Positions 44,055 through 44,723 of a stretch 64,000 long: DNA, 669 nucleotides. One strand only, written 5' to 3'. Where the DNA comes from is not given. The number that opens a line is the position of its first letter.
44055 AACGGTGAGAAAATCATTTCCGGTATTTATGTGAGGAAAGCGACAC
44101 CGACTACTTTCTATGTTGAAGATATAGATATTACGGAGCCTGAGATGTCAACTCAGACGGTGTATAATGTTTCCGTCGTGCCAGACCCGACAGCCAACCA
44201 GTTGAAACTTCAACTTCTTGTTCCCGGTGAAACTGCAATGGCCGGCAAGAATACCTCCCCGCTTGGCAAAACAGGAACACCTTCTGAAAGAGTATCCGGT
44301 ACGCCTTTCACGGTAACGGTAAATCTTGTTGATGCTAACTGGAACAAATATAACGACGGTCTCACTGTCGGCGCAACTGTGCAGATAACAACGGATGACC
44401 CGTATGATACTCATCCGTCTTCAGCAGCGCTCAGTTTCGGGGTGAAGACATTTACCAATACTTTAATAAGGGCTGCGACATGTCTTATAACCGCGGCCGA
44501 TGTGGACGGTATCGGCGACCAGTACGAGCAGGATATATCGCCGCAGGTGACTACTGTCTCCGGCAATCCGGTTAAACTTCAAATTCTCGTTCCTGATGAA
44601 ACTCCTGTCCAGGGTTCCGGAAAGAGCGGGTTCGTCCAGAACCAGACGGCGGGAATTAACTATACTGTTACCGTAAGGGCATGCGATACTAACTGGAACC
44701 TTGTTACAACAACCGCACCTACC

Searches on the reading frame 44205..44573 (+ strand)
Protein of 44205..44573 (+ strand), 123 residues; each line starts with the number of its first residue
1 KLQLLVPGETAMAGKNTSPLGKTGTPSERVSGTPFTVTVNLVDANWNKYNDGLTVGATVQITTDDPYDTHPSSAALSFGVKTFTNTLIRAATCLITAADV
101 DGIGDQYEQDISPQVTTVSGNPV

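Call 60: search_solved_structures(query=A3, max_evalue=1, show_alignments=1)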
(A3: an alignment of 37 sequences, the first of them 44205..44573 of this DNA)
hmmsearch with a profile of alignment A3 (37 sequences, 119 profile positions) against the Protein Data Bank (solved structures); distinct sequences matched with E-value up to 1: 5.
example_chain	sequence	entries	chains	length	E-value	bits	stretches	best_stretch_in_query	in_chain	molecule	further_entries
1k85_A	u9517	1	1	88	0.17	15.3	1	10-59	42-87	CHITINASE A1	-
5tfl_A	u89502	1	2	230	0.17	15.3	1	27-99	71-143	Cadherin-23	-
5tfm_A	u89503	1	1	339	0.22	14.9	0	27-99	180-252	Cadherin-23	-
5myj_AB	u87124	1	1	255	0.23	14.9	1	37-96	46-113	30S ribosomal protein S2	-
3ckf_A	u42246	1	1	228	0.81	13.1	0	46-106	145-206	Outer surface protein A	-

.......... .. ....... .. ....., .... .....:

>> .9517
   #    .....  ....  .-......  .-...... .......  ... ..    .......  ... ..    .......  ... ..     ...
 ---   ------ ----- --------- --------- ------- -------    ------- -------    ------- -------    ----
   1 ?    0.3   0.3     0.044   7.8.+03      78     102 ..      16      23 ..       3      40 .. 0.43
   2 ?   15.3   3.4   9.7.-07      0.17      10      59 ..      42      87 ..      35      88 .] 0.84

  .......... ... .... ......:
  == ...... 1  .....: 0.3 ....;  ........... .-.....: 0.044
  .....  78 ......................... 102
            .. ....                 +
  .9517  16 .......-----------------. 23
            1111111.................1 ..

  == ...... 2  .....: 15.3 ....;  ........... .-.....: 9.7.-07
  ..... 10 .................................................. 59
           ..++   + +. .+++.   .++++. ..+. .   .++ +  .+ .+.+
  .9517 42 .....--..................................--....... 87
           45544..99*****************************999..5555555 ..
